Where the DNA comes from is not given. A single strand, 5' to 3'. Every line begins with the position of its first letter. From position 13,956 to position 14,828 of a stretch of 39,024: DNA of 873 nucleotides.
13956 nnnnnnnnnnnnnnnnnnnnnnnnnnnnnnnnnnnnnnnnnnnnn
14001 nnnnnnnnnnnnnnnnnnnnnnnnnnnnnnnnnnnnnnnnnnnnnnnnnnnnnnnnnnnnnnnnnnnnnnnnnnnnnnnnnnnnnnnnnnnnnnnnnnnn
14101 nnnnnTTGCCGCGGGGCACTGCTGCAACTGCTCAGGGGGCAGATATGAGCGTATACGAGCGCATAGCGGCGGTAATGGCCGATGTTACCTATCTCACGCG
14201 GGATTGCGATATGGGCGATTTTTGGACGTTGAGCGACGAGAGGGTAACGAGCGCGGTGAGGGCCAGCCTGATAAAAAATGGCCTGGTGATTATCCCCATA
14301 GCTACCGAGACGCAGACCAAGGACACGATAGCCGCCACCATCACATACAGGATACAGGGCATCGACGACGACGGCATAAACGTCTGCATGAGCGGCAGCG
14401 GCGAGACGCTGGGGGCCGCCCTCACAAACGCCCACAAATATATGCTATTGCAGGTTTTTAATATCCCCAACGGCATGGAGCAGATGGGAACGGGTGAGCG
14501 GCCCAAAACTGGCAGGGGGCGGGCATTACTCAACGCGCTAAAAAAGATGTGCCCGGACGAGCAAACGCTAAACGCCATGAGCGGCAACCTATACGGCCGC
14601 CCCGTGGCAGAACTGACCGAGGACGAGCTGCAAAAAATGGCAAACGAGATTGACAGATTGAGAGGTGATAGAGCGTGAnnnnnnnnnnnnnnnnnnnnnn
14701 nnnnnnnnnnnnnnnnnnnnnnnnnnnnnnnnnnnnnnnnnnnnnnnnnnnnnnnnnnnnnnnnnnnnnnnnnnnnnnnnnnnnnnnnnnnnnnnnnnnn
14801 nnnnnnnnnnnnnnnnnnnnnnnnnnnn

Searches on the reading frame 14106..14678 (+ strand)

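Call 63: search_protein_families(library=pfam, proteins=[window:14106-14678:+], max_evalue=0.001)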
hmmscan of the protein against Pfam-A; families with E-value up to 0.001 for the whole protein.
window:14106-14678:+ (190 aa): 1 family
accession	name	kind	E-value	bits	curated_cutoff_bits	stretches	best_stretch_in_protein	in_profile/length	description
PF04404.17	ERF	-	0.00065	20.1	25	0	17-122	2-119/153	ERF superfamily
